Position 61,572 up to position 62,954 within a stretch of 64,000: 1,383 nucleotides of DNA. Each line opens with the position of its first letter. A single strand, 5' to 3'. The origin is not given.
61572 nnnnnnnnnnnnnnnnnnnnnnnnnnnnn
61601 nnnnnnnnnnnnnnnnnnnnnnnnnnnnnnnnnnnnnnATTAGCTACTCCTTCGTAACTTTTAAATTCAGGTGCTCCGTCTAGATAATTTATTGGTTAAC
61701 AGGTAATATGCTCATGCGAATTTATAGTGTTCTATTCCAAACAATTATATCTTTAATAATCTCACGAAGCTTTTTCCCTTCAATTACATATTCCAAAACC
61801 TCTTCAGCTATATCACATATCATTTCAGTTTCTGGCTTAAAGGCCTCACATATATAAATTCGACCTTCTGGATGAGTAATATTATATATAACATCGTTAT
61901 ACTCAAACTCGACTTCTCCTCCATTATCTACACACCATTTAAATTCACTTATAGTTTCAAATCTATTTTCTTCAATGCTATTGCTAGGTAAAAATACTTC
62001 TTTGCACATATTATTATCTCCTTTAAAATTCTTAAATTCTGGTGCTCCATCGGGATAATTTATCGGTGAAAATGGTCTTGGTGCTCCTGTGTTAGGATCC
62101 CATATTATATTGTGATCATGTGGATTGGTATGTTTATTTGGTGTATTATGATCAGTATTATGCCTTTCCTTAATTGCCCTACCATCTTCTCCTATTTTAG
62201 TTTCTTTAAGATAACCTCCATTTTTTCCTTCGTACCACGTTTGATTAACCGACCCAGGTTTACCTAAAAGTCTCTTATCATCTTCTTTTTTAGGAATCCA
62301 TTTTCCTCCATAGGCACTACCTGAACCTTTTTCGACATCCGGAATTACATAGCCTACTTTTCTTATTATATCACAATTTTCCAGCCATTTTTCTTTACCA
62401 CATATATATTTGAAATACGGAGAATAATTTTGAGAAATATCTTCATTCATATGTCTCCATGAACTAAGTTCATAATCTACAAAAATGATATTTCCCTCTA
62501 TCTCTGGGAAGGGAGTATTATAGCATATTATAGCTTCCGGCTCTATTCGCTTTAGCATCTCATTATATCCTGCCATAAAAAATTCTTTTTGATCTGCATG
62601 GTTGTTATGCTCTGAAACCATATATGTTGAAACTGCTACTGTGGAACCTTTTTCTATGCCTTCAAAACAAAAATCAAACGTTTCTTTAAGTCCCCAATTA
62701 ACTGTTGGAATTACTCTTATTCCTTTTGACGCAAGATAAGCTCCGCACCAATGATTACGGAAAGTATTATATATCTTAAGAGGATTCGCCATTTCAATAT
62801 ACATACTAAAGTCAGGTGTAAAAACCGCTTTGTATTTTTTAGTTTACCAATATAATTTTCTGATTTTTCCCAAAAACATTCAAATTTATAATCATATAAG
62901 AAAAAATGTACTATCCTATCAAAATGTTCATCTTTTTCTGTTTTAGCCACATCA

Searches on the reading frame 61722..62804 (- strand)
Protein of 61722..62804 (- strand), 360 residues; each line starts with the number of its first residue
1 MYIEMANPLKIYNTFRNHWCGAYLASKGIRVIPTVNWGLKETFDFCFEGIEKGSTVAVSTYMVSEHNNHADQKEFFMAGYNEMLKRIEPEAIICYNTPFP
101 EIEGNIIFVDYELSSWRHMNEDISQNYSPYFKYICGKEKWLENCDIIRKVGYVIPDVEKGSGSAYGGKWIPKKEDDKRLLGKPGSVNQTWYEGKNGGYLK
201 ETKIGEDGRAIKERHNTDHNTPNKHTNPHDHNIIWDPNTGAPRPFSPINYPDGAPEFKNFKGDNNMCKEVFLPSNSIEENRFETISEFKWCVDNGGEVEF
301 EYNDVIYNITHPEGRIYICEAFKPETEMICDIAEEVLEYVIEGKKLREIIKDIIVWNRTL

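Call 6: search_protein_families(library=pfam, proteins=[window:61722-62804:-], max_evalue=0.01)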
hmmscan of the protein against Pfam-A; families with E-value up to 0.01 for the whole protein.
window:61722-62804:- (360 aa): 1 family
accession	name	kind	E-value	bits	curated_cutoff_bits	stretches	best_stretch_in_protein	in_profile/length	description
PF14386.11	DUF4417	-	1.5e-30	106.5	28.9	1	2-111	75-182/183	Domain of unknown function (DUF4417)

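Call 14: find_homologous_proteins(query=window:61722-62804:-)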
Query window:61722-62804:- (360 aa): 1351 proteins with E <= 0.001 among 1938 candidates; the best 120 are listed.
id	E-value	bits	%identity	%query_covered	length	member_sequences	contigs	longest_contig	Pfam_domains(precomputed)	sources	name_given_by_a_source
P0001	3.1e-184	630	76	100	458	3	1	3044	PF14386.12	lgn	-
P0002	2.9e-165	568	67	100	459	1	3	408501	PF14386.12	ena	-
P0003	1.2e-158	546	66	100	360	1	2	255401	PF14386.12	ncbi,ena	-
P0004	3.6e-153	528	65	100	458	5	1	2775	PF14386.12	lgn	-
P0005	6.7e-149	514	64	100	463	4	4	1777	PF14386.12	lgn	-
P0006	6.8e-146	504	63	100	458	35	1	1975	PF14386.12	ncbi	-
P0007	2.2e-145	503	63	100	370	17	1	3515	PF14386.12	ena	-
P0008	2.9e-143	496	60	100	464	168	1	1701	PF14386.12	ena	-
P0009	6.2e-142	491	62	100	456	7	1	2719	PF14386.12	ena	-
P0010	1.5e-141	490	61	100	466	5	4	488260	PF14386.12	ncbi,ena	ncbi:MAG: DUF4417 domain-containing protein [Candidatus Howiella sp.]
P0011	7.4e-141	488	61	100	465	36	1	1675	PF14386.12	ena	-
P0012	2.5e-140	486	61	100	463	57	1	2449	PF14386.12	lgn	-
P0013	1.2e-139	484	62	100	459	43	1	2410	PF14386.12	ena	-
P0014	6.9e-139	481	59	100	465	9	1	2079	PF14386.12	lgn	-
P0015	3.4e-138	479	61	100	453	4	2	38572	PF14386.12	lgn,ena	-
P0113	1.4e-121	424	53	100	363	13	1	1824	PF14386.12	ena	-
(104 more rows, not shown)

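Call 15: search_protein_families(library=ncbifam, proteins=[window:61722-62804:-], max_evalue=1)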
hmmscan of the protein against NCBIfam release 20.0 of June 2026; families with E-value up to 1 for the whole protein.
window:61722-62804:- (360 aa): 0 families

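Call 16: search_protein_families(library=phrogs, proteins=[window:61722-62804:-], max_evalue=0.1)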
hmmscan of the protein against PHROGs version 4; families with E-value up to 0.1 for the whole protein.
window:61722-62804:- (360 aa): 3 families
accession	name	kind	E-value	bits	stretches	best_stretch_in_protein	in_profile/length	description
phrog_940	-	DNA, RNA and nucleotide metabolism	5.7e-30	105.8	1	1-95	244-335/388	nuclease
phrog_8680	-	unknown function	1.3e-28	100.6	1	1-120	98-214/221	-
phrog_3711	-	unknown function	1.4e-11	45.4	1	283-355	1-74/77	-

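Call 23: find_encoding_contigs(protein=P0001, flank=5000, max_places=3)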
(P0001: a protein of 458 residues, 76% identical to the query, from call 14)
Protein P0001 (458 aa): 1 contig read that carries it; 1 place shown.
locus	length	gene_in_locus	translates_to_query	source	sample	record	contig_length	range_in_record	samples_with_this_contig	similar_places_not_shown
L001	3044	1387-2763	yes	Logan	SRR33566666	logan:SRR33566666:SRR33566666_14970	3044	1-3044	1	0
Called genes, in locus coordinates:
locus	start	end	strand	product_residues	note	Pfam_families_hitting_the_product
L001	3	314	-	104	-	?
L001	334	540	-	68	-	PF21992:DUF6927 (weak)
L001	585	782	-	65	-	-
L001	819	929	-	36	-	-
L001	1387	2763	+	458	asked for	PF14386:DUF4417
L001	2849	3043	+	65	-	?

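Call 24: find_encoding_contigs(protein=P0002, flank=6000, max_places=3)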
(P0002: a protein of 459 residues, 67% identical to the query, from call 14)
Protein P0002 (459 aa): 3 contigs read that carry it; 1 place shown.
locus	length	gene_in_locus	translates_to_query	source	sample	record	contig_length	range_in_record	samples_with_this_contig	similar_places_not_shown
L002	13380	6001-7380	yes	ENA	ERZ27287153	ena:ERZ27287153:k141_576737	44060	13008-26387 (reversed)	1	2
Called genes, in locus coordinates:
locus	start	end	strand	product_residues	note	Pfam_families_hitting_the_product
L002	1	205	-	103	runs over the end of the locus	-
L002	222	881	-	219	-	PF10105:DUF2344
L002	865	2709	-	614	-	PF19864:Radical_SAM_N2, PF04055:Radical_SAM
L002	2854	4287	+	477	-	-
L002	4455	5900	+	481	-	-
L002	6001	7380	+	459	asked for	PF14386:DUF4417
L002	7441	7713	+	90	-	-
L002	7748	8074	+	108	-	-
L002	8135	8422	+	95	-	-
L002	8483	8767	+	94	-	-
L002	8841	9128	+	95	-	-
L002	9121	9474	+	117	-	-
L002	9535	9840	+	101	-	-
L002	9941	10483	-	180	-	PF04014:MazE_antitoxin, PF15714:SpoVT_C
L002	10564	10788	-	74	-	PF12844:HTH_19, PF01381:HTH_3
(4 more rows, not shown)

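Call 25: find_encoding_contigs(protein=P0003, flank=6000, max_places=3)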
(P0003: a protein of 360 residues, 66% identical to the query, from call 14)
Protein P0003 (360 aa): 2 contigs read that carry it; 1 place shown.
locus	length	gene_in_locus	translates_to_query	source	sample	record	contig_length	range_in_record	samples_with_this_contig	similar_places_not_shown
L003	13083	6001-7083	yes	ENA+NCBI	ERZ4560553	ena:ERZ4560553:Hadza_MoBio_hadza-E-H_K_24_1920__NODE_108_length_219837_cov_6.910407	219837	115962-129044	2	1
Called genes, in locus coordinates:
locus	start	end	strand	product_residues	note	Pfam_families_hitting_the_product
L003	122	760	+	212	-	PF14689:SPOB_a (faint), PF14501:HATPase_c_5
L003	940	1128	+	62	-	PF00269:SASP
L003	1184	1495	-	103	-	-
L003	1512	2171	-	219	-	PF10105:DUF2344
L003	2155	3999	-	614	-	PF19864:Radical_SAM_N2, PF04055:Radical_SAM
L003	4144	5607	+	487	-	-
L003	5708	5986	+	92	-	PF14386:DUF4417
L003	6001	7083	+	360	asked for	PF14386:DUF4417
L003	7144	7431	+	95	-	-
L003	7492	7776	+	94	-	-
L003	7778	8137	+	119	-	-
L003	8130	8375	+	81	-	-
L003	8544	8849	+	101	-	-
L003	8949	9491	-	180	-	PF04014:MazE_antitoxin, PF15714:SpoVT_C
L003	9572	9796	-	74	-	PF12844:HTH_19, PF01381:HTH_3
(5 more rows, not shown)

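Call 35: find_related_loci(query=A2, collection=genome_contigs, flank=10000)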
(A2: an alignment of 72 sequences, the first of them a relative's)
Query A2 (458 aa) in genome_contigs; peptide patterns used: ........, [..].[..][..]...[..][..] (x = any residue, [..] = any of these).
439 stretches matched a pattern; 313 encode a relative of the query (tblastn E <= 1e-3); the best 80 are kept; 80 distinct loci.
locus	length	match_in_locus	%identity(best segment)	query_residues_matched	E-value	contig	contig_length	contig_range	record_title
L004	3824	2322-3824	93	1-458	0e+0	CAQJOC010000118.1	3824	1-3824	MAG TPA_asm: uncultured Eubacteriales bacterium isolate MGBC110686 genome assembly, contig: MGBC110686.118, whole genome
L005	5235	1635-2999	65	1-455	0e+0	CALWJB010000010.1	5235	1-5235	MAG: uncultured Clostridia bacterium isolate E08__bin15 genome assembly, contig: E08__k127_2055703, whole genome shotgun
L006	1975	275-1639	65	1-455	0e+0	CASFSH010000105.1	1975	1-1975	uncultured Firmicutes bacterium isolate CO.O96.metabat-bins.268 genome assembly, contig: CO.O96.metabat-bins.268.fa_k141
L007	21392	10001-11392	62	1-458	0e+0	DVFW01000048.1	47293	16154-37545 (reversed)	MAG TPA_asm: Candidatus Scatavimonas merdigallinarum isolate ChiSjej1B19-3389 ChiSjej1B19M5__C308700_L47293_SRR6323093,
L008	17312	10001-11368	62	1-458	0e+0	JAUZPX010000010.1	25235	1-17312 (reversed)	MAG: Bacillota bacterium isolate bin213(16d) MNJJDPLE_10, whole genome shotgun sequence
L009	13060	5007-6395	63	1-458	0e+0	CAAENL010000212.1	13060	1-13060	MAG TPA_asm: Clostridia bacterium, isolate HGM12779, WGS project CAAENL010000000 data, contig: ERS537310_15_k99_191192,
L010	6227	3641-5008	62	1-458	0e+0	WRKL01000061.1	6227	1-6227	MAG: Oscillospiraceae bacterium isolate Th196P3bin102 Ga0099364_10033011, whole genome shotgun sequence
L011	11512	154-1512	60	1-458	0e+0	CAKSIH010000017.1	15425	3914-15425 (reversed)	MAG: uncultured Eubacteriales bacterium isolate REFINED_METABAT215_TOP10_CONTIGS_1500_ASSEMBLY_K77_MERGED__Hadza_PheChl_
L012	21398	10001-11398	60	1-458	0e+0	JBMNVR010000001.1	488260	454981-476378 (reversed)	MAG: Candidatus Howiella sp. isolate SBF912SR2HQ0055 scaffold_8_c1, whole genome shotgun sequence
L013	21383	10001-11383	60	1-458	0e+0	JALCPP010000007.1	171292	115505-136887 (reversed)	MAG: Oscillospiraceae bacterium isolate UW_DM_ACUT2_1 Ga0455768_00047, whole genome shotgun sequence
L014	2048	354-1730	61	1-458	0e+0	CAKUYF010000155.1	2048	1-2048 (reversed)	MAG: uncultured Eubacteriales bacterium isolate REFINED_METABAT215_TOP10_CONTIGS_1500_ASSEMBLY_K77_MERGED__Hadza_MoBio_h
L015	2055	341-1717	61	1-458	0e+0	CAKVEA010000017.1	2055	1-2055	MAG: uncultured Eubacteriales bacterium isolate REFINED_METABAT215_TOP10_CONTIGS_1500_ASSEMBLY_K77_MERGED__Hadza_PheChl_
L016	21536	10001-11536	61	1-458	8e-178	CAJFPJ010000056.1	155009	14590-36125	uncultured Clostridia bacterium isolate Coassembly_mag_77 genome assembly, contig: MAGpy_11413_min2k_bin_77_fak87_161895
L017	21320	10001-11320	62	1-458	1e-177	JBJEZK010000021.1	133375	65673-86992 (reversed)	MAG: Acutalibacteraceae bacterium isolate PUUB38_bin.046 NODE_52_length_133375_cov_11.277738, whole genome shotgun seque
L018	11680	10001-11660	59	1-458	2e-173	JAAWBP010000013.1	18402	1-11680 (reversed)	MAG: Oscillospiraceae bacterium isolate ABMPRH_77_0 k141_204011, whole genome shotgun sequence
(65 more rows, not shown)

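Call 43: predict_structure(alignment_id=A2)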
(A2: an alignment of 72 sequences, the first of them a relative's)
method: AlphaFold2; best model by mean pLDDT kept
length: 458 residues; sequences in the alignment: 72
mean_pLDDT: 81.2   pTM: 0.62
mean pLDDT of the five models: 81.2, 80.0, 78.2, 76.3, 75.7
residues with pLDDT >= 90: 192; 70-90: 174; 50-70: 59; < 50: 33
segments of 3 or more residues with pLDDT < 50: 221-226, 244-257, 358-367
pLDDT, mean of each block of 10 residues (from residue 1): 67 68 87 90 86 79 73 75 91 87 87 90 94 92 93 91 83 95 97 89 87 59 47 59 41 44 83 90 88 78 94 84 85 87 86 61 43 82 94 88 90 89 91 95 96 81
secondary structure, 60 per line:
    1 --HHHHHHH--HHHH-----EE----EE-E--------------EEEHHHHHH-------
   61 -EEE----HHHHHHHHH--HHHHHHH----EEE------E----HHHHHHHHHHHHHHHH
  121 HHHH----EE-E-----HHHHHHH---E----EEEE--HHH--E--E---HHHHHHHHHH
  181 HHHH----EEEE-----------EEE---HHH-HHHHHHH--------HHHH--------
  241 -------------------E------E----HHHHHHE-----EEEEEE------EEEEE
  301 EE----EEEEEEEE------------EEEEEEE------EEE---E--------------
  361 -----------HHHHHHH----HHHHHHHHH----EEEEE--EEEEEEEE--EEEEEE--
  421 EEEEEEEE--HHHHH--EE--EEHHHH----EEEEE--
elements in order: H3-9 H12-15 E45-47 H48-53 E62-64 H69-77 H80-86 E91-93 H105-124 H138-144 E153-156 H171-184 E189-192 E204-206 H214-220 H229-232 H272-277 E284-289 E296-302 E307-314 E327-333 E340-342 H372-378 H383-391 E396-400 E403-410 E413-418 E421-428 H431-435 H444-447 E452-456

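Call 48: fold_search(model_id=the predicted structure, library=pdb)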
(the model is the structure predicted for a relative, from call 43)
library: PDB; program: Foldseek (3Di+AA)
matches with E <= 10: 717; with E <= 0.001: 0
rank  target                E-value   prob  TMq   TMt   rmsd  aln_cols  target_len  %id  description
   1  7rpo_A                2.3e-02  0.18  0.10  0.15  15.2       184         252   15  Archaeal DNA ligase and heterotrimeric PCNA in complex with non-ligatable DNA (released 2021-11-17)
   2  6cx2                  2.8e-02  0.14  0.09  0.12  15.5       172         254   10  S177G Mutant of Yeast PCNA (released 2018-04-11)
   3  2nti_D                3.4e-02  0.18  0.11  0.15  15.2       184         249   12  Crystal structure of PCNA123 heterotrimer. (released 2007-12-18)
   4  2hik_L                3.4e-02  0.16  0.11  0.15  14.7       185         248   13  heterotrimeric PCNA sliding clamp (released 2006-11-07)
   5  3t0p_A                3.4e-02  0.15  0.09  0.11  16.5       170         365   18  Crystal structure of a Putative DNA polymerase III beta subunit (EUBREC_0002; ERE_29750) from Eubacterium rectale ATCC (released 2011-08-10)
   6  6cx3                  4.0e-02  0.12  0.09  0.13  14.4       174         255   10  S179T Mutant of Yeast PCNA (released 2018-04-11)
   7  7o1f_D                5.1e-02  0.09  0.08  0.10  15.2       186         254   10  PCNA from Chaetomium thermophilum in complex with PolD4 PIP peptide (released 2022-04-13)
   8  5jne_H                5.4e-02  0.11  0.09  0.11  14.1       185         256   10  E2-SUMO-Siz1 E3-SUMO-PCNA complex (released 2016-08-10)
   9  5jne_D                5.7e-02  0.12  0.09  0.13  15.3       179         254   10  E2-SUMO-Siz1 E3-SUMO-PCNA complex (released 2016-08-10)
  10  3t0p_B                6.1e-02  0.13  0.09  0.11  16.7       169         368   18  Crystal structure of a Putative DNA polymerase III beta subunit (EUBREC_0002; ERE_29750) from Eubacterium rectale ATCC (released 2011-08-10)
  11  8cob_A                6.5e-02  0.10  0.10  0.13  15.1       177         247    9  Crystal structure of human PCNA in complex with ERCC6L2 PIP box peptide (released 2023-04-19)
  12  7rpx_A                6.5e-02  0.09  0.10  0.14  15.3       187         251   12  Archaeal DNA ligase and heterotrimeric PCNA in complex with end-joined DNA (released 2021-11-17)
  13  8dr4_F                6.9e-02  0.12  0.09  0.13  15.2       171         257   10  Open state of RFC:PCNA bound to a 3' ss/dsDNA junction (DNA2) without NTD (released 2022-08-17)
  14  5t9d_C                6.9e-02  0.10  0.08  0.12  15.0       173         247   10  Structure of PCNA acetylated on K20 (released 2017-04-05)
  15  1ul1_B                6.9e-02  0.09  0.08  0.11  14.9       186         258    9  Crystal structure of the human FEN1-PCNA complex (released 2005-03-01)
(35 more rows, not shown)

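Call 50: search_solved_structures(query=A2, max_evalue=1)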
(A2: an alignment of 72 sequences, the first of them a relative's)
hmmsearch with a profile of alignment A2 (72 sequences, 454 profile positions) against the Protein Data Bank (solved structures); distinct sequences matched with E-value up to 1: 4.
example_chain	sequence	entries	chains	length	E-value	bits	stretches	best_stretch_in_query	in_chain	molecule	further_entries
1nwq_A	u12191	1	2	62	0.039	16.3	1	397-447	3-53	CCAAT/enhancer binding protein alpha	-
8k8c_A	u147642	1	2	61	0.039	16.3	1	397-447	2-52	CCAAT/enhancer-binding protein alpha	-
4gnk_E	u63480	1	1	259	0.36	13.1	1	348-435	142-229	1-phosphatidylinositol 4,5-bisphosphate phosphodiesterase beta-3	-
8k8d_A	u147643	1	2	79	0.92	11.7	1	394-446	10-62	CCAAT/enhancer-binding protein beta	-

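Call 73: search_protein_families(library=padloc, proteins=[P0001], max_evalue=0.1)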
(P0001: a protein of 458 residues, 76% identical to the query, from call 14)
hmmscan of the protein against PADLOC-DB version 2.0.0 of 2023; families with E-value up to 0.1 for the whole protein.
P0001 (458 aa): 0 families

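Call 93: find_encoding_contigs(protein=P0007, flank=1500, max_places=2)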
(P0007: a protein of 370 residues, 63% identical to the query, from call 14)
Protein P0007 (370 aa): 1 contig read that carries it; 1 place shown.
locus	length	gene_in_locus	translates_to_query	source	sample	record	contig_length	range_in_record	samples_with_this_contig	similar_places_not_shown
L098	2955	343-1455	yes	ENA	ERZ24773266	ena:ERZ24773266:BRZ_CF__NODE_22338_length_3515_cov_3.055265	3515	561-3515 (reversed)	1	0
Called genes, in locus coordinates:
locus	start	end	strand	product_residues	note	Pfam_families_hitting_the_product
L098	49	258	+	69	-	-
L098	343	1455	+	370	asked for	PF14386:DUF4417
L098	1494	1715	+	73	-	-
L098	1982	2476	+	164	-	PF02525:Flavodoxin_2, PF03358:FMN_red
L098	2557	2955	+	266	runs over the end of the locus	PF20195:DUF6558, PF20753:DUF6558_C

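Call 94: find_encoding_contigs(protein=P0113, flank=1500, max_places=2)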
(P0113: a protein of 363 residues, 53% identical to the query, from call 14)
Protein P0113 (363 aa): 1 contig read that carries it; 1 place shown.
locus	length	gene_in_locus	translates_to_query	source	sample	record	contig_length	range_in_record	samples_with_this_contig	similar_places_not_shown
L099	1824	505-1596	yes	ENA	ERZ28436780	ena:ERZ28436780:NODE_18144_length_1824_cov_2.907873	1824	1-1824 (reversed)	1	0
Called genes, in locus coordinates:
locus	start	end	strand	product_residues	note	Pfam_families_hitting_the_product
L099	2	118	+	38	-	?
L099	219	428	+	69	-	-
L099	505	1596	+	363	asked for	PF14386:DUF4417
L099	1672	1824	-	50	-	?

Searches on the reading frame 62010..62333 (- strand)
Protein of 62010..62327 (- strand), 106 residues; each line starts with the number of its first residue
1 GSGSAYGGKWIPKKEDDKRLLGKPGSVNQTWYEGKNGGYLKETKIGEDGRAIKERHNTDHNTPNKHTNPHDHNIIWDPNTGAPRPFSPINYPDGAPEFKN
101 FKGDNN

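Call 49: search_protein_families(library=pfam, proteins=[window:62010-62327:-], max_evalue=1)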
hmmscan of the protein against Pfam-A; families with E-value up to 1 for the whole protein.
seq(106 aa): 0 families

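Call 53: find_homologous_proteins(query=A3, max_evalue=0.001)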
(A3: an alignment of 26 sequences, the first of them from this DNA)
Query A3 (26 sequences) (103 aa, profile of the alignment): 146 proteins with E <= 0.001 among 315 candidates; the best 120 are listed.
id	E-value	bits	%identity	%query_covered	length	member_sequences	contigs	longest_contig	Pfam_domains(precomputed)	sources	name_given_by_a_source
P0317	1.1e-41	159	64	99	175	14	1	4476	-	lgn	-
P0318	4.0e-37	145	56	96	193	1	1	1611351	-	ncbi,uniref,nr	ncbi:hypothetical protein [Clostridium merdae]|uniref:hypothetical protein n=1 Tax=Clostridium merda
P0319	6.0e-37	144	56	100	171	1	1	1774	-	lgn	-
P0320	8.3e-37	144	56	100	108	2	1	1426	-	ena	-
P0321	4.8e-36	141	61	98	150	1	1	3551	-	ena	-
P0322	8.2e-36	141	55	87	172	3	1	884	-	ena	-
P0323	1.2e-35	140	58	99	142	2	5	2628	-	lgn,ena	-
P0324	2.5e-35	139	55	81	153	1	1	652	-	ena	-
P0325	1.1e-34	137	55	89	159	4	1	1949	-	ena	-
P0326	4.1e-34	135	53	77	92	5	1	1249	-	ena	-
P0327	1.3e-33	133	65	89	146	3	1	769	-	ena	-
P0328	3.1e-33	132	55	99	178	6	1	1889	-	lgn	-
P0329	3.1e-33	132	58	87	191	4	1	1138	-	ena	-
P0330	1.1e-31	127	53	99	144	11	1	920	-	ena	-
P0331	2.4e-30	123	49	72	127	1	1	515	-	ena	-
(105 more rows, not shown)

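Call 66: find_related_loci(query=A3, collection=viral_contigs, flank=8000)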
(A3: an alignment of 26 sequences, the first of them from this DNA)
Query A3 (103 aa) in viral_contigs; peptide patterns used: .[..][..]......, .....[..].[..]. (x = any residue, [..] = any of these).
20 stretches matched a pattern; 6 encode a relative of the query (tblastn E <= 1e-3); 6 distinct loci.
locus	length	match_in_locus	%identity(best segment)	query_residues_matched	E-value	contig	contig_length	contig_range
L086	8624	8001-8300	64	2-103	8e-40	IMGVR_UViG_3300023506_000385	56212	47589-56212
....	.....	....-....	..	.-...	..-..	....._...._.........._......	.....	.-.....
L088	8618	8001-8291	58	2-103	2e-32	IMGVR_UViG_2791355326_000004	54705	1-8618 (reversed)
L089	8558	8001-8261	56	14-103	6e-26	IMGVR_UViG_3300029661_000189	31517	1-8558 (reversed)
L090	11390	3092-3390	64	2-103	1e-24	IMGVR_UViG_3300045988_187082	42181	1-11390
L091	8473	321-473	67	44-95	1e-17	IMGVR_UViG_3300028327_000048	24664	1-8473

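Call 72: search_solved_structures(query=A3, max_evalue=10)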
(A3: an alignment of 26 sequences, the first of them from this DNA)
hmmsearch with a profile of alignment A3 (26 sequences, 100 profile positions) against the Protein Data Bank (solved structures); distinct sequences matched with E-value up to 10: 0.

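Call 98: search_protein_families(library=pfam, alignment_id=A3, max_evalue=1)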
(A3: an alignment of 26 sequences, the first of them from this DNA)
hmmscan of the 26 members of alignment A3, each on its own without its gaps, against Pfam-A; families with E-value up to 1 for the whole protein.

A. member 1, seq(103 aa): 0 families

B. families by the number of members that match (of 26 scanned): 2 families
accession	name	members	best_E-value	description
PF21339.3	VEGFR-1-like_Ig-like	1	0.12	Vascular endothelial growth factor receptor 1-like, Ig-like domain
PF11330.14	30K_MP_C_Ter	1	0.24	C-Terminal of 30K viral movement proteins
